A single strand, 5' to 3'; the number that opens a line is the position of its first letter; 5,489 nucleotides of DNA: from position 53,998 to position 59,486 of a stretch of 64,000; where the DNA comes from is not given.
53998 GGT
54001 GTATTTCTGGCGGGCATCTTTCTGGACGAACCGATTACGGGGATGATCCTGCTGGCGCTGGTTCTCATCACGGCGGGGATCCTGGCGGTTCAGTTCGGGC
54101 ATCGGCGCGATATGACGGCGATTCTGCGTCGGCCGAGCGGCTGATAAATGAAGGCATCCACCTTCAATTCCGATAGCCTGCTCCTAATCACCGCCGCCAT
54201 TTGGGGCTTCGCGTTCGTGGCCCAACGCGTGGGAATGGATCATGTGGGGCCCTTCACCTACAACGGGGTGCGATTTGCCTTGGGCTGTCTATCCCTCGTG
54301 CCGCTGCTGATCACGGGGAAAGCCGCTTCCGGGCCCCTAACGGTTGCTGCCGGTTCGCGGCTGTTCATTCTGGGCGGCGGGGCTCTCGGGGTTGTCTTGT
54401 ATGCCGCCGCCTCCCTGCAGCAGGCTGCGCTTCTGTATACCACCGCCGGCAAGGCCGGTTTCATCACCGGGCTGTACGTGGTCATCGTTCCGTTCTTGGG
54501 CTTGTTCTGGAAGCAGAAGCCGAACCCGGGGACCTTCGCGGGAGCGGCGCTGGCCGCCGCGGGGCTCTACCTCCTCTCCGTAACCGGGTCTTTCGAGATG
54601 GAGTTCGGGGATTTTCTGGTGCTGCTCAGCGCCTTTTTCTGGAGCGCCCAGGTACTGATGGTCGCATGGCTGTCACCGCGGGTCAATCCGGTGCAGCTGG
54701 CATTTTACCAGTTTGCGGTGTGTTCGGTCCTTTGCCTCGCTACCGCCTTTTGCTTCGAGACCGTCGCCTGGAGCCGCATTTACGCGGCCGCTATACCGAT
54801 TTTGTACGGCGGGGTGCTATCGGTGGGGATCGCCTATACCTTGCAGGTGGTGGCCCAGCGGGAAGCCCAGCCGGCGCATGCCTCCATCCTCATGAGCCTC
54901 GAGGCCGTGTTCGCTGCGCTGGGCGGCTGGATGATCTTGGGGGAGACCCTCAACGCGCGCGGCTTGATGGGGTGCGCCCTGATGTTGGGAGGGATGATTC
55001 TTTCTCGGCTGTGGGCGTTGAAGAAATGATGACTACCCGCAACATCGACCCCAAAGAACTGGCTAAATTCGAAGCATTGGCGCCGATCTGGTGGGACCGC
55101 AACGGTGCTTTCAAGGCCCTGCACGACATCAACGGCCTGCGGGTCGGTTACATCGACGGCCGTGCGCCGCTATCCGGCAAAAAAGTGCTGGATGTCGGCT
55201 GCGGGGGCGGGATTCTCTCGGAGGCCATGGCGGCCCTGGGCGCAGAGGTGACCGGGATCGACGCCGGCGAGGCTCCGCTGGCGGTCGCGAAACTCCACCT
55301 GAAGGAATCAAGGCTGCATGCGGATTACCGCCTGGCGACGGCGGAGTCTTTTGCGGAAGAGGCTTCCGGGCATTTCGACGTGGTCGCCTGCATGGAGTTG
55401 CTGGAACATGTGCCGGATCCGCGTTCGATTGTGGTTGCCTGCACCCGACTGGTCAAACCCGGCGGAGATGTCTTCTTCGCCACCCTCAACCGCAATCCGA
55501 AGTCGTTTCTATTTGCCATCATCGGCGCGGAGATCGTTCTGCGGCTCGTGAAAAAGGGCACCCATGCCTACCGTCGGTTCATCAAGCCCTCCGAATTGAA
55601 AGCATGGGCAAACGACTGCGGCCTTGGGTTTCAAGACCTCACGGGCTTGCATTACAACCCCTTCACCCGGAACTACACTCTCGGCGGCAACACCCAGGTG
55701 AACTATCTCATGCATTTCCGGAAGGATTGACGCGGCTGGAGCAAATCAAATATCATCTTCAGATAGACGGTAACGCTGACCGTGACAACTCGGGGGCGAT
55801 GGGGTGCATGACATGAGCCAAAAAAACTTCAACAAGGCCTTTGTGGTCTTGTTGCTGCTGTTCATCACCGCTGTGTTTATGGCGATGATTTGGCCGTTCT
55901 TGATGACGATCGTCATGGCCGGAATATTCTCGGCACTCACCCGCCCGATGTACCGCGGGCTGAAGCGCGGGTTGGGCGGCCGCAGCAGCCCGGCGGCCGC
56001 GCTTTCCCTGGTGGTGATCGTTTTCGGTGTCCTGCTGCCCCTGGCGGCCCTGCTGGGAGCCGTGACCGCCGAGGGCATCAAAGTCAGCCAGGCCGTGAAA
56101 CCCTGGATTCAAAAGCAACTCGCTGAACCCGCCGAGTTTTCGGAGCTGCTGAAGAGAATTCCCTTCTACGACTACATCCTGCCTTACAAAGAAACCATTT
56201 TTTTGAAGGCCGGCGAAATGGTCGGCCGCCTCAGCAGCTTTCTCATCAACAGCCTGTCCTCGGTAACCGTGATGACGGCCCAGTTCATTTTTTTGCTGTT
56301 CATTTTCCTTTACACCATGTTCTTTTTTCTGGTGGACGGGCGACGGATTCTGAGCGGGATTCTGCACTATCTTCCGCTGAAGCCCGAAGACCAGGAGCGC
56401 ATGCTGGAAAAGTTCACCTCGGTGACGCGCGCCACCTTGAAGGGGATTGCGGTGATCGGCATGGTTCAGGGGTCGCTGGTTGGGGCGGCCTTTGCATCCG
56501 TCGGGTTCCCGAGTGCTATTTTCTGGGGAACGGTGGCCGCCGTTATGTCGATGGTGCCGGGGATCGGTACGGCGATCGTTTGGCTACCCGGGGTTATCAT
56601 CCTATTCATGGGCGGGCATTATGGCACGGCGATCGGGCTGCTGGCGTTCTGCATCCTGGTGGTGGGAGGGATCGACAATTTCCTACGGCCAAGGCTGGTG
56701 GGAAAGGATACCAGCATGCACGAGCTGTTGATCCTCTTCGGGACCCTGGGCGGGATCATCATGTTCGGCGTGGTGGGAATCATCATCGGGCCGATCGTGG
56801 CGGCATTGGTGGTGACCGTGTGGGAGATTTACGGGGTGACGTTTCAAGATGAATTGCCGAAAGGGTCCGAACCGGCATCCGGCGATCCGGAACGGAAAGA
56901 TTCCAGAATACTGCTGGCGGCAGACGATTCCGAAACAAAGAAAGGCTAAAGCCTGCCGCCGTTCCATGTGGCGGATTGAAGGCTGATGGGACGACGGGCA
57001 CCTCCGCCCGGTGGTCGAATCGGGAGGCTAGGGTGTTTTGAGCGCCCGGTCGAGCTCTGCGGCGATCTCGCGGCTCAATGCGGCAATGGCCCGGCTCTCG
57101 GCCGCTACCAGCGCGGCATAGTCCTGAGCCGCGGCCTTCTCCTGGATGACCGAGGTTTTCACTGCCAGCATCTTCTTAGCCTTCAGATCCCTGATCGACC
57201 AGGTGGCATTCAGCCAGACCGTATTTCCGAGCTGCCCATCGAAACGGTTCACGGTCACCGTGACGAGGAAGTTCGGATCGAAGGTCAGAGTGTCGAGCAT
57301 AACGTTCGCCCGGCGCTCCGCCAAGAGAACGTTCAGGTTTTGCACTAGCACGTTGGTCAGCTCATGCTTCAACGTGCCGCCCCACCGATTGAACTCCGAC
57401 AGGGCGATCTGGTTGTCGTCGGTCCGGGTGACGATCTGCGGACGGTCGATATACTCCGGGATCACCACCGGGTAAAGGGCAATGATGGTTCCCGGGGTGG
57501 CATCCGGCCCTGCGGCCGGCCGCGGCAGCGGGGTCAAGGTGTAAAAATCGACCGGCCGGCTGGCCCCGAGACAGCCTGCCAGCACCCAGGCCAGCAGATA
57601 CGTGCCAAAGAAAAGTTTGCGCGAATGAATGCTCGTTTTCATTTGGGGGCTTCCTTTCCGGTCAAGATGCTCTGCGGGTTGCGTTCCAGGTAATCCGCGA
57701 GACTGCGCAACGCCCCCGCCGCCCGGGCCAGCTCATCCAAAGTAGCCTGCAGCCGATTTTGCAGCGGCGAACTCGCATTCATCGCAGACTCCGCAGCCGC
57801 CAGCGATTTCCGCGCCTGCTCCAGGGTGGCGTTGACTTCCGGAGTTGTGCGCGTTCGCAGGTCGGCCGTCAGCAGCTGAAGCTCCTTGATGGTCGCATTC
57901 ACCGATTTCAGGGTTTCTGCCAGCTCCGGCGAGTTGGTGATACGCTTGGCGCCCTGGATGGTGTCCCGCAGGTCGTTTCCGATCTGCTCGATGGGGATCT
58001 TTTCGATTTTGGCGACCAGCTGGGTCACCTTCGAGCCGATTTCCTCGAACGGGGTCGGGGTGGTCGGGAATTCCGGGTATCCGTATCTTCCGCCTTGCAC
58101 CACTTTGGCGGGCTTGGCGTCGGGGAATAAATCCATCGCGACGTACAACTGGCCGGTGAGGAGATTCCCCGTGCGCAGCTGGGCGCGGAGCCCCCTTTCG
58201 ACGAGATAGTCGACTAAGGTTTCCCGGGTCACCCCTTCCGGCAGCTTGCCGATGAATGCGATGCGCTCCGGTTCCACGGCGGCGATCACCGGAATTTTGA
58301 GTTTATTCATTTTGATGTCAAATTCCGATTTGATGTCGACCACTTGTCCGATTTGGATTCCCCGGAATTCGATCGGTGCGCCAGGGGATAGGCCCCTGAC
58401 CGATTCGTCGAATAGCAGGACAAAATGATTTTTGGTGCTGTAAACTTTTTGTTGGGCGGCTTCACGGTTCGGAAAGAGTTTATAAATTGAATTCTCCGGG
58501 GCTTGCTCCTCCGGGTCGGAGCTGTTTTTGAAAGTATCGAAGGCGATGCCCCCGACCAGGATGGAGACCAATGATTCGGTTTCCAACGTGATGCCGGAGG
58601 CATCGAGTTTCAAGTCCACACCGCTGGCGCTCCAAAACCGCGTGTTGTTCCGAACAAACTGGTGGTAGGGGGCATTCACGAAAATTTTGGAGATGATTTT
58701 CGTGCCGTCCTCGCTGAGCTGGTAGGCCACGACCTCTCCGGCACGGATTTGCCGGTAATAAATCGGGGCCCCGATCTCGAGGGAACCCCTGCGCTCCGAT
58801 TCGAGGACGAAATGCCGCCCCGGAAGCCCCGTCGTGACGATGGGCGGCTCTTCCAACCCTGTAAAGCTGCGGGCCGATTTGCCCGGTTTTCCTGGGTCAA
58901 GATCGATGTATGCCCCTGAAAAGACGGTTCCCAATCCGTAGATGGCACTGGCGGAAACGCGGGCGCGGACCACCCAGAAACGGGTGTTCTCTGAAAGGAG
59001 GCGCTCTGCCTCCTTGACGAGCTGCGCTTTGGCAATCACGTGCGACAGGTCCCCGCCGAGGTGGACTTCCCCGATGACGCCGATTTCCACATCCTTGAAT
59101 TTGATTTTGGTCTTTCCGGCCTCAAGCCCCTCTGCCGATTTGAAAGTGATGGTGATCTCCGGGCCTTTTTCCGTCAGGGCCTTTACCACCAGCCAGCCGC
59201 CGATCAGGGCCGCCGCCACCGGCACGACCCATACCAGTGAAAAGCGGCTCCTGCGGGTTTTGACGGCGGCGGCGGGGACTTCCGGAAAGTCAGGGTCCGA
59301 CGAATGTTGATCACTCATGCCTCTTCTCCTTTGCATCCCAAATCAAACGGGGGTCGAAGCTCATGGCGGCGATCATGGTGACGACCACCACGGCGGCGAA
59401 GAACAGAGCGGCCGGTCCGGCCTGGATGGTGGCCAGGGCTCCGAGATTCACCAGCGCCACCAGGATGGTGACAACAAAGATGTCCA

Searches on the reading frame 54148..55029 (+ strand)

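Call 77: search_protein_families(library=pfam, proteins=[window:54148-55029:+], max_evalue=0.00001)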
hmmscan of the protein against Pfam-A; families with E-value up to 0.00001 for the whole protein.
window:54148-55029:+ (293 aa): 1 family
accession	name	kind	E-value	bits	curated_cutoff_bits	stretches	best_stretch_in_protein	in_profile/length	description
PF00892.27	EamA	-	2.8e-38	131.7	28.2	2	153-286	2-133/135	EamA-like transporter family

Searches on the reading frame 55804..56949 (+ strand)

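Call 77: search_protein_families(library=pfam, proteins=[window:55804-56949:+], max_evalue=0.00001)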
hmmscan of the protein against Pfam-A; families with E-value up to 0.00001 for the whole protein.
window:55804-56949:+ (381 aa): 1 family
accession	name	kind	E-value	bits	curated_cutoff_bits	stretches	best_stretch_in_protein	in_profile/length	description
PF01594.21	AI-2E_transport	-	2.1e-47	162.3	34.3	1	14-341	6-324/327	AI-2E family transporter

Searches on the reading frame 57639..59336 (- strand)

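Call 77: search_protein_families(library=pfam, proteins=[window:57639-59336:-], max_evalue=0.00001)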
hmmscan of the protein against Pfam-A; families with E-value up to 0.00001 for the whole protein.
window:57639-59336:- (565 aa): 1 family
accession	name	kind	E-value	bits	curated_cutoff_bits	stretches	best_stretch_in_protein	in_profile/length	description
PF02470.25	MlaD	-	9.2e-38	128.8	25.1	3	58-149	2-81/81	MlaD protein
